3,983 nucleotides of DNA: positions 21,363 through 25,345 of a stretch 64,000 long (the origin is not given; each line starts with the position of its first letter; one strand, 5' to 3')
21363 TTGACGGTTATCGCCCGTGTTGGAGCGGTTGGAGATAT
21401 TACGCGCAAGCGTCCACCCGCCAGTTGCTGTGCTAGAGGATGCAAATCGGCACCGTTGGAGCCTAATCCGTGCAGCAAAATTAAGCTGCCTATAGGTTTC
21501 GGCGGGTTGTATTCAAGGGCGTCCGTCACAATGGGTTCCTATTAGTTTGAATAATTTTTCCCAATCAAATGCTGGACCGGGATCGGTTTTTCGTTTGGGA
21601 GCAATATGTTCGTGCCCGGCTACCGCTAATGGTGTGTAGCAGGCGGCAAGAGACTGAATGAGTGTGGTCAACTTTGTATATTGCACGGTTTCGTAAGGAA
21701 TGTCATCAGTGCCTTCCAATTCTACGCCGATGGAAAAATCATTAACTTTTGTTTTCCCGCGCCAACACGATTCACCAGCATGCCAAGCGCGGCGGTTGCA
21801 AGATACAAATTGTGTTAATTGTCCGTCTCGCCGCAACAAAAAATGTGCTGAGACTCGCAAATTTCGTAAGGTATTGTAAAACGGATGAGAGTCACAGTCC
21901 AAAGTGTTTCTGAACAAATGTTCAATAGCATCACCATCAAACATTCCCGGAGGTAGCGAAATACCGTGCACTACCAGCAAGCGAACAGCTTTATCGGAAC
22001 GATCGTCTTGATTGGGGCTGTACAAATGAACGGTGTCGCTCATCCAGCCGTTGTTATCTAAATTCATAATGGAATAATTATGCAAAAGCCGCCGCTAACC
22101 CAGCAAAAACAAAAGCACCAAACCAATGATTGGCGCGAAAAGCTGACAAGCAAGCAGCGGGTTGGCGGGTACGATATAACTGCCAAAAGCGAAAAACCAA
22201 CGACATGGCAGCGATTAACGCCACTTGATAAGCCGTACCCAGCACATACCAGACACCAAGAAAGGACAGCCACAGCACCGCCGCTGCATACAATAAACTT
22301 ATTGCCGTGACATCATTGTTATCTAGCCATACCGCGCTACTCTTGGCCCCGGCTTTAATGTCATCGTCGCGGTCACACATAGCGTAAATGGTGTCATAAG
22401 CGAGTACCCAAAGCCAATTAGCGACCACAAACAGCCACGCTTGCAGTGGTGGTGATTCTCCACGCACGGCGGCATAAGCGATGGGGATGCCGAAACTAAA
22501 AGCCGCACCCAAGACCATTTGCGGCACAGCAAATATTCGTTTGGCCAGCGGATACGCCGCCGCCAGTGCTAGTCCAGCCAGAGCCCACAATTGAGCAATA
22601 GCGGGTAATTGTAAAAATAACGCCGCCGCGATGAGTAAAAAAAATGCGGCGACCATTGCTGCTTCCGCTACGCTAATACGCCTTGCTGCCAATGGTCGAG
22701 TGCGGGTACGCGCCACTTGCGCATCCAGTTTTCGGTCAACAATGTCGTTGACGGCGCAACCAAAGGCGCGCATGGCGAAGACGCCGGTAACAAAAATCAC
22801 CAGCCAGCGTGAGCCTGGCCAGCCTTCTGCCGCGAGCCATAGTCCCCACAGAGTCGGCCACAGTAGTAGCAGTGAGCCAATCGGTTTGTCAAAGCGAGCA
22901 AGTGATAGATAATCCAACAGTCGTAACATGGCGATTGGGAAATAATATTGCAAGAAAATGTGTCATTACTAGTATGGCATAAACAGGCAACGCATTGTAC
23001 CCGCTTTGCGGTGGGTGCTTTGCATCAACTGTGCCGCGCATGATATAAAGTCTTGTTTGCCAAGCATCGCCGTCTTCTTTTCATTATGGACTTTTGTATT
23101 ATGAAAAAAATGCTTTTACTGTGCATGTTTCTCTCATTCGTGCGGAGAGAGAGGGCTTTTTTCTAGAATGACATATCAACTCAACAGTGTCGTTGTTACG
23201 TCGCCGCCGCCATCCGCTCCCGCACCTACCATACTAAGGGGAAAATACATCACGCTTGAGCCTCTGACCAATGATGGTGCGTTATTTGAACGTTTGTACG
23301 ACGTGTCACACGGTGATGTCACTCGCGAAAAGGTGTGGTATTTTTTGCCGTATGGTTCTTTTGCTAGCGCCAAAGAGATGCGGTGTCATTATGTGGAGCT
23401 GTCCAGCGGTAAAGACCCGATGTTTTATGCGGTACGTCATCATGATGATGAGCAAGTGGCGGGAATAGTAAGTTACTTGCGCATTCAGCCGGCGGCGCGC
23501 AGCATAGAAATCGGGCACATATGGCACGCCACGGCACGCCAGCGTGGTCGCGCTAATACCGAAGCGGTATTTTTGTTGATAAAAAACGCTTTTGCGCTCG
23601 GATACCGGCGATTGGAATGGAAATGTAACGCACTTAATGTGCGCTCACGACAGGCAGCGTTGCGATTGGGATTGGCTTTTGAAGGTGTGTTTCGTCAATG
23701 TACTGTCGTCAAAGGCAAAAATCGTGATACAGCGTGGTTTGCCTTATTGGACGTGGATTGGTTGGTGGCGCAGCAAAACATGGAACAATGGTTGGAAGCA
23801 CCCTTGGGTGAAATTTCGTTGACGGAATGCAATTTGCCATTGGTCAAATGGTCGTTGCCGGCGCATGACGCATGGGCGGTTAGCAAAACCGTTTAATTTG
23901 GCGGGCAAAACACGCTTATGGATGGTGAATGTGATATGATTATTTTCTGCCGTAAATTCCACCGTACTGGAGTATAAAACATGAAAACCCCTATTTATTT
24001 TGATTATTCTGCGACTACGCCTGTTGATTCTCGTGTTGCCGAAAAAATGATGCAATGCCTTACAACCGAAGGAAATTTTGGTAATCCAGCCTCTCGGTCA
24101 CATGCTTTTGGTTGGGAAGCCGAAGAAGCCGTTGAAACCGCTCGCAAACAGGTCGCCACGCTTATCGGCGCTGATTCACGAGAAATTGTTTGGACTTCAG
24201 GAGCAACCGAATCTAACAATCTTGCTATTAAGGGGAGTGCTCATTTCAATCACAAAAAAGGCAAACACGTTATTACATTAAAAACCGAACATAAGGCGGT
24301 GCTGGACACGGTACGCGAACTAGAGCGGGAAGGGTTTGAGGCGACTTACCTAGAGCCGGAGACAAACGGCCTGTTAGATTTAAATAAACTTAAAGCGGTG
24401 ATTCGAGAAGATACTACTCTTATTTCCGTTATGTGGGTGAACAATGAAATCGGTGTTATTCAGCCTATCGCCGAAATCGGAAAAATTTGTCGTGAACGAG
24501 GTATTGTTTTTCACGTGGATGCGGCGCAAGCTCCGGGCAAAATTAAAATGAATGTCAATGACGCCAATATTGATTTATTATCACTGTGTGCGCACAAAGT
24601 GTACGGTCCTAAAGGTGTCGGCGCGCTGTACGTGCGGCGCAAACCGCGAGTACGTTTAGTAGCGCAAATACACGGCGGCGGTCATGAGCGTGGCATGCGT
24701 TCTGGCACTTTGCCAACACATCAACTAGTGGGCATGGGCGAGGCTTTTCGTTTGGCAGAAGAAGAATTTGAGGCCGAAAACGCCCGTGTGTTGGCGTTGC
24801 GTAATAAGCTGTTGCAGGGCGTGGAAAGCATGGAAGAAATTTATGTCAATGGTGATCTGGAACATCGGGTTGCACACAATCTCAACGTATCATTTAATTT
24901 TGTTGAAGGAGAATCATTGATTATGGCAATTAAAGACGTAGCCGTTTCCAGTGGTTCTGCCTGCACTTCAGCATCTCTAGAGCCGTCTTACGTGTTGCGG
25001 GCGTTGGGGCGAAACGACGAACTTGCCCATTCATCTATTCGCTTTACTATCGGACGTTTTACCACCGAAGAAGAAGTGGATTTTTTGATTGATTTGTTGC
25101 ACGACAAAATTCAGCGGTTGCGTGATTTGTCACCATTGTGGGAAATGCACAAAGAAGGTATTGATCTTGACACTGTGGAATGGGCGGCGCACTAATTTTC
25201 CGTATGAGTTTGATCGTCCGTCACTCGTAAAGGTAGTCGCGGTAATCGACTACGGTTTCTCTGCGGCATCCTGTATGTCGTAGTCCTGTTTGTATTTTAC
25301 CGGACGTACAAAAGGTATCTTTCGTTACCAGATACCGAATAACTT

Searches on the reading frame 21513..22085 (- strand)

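Call 25: search_protein_families(library=pfam, proteins=[window:21513-22085:-], max_evalue=0.0001)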
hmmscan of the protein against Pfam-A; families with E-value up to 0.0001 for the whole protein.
window:21513-22085:- (190 aa): 1 family
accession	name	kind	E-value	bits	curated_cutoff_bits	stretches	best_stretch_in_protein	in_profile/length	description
PF01510.30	Amidase_2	-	8.5e-28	97.7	26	1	32-171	3-131/131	N-acetylmuramoyl-L-alanine amidase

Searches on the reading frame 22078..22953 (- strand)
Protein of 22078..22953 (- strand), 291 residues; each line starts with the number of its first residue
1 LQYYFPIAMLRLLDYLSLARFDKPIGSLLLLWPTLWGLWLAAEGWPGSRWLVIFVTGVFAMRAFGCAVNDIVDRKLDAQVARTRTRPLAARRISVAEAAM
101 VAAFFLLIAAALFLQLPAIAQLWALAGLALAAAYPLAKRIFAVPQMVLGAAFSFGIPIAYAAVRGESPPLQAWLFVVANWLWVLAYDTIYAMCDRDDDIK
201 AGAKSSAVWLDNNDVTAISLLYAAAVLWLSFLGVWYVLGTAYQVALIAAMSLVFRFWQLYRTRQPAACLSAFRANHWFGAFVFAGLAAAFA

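Call 25: search_protein_families(library=pfam, proteins=[window:22078-22953:-], max_evalue=0.0001)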
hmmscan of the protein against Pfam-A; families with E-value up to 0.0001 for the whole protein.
window:22078-22953:- (291 aa): 1 family
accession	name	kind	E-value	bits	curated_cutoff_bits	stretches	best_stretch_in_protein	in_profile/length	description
PF01040.23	UbiA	-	2.4e-55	188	34.2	1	30-278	1-249/250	UbiA prenyltransferase family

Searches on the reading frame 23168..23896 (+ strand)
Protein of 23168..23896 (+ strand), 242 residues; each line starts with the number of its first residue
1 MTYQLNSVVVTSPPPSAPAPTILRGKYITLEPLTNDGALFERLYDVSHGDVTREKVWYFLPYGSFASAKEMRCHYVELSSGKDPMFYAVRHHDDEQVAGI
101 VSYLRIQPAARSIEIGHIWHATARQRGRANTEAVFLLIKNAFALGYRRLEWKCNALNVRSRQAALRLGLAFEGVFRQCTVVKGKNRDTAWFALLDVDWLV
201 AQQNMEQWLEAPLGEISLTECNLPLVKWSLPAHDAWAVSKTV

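Call 25: search_protein_families(library=pfam, proteins=[window:23168-23896:+], max_evalue=0.0001)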
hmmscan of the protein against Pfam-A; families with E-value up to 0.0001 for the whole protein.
window:23168-23896:+ (242 aa): 2 families
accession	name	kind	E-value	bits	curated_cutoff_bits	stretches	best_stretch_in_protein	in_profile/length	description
PF13302.13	Acetyltransf_3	-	1.4e-10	42.4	25.4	1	29-169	3-137/138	Acetyltransferase (GNAT) domain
PF00583.31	Acetyltransf_1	-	4e-05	24.3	20.7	1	79-168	28-115/116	Acetyltransferase (GNAT) family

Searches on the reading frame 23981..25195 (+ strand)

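Call 72: search_protein_families(library=pfam, proteins=[window:23981-25195:+], max_evalue=0.0001)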
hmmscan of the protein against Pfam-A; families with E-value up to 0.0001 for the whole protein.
window:23981-25195:+ (404 aa): 3 families
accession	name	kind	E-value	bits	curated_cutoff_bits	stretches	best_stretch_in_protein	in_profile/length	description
PF00266.25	Aminotran_5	-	1.4e-82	278.1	21.5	1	5-369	1-371/371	Aminotransferase class-V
PF01212.27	Beta_elim_lyase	-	8.1e-09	35.6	27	1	49-279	32-239/288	Beta-eliminating lyase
PF01041.23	DegT_DnrJ_EryC1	-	2.1e-07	30.9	19.8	1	56-186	31-151/360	DegT/DnrJ/EryC1/StrS aminotransferase family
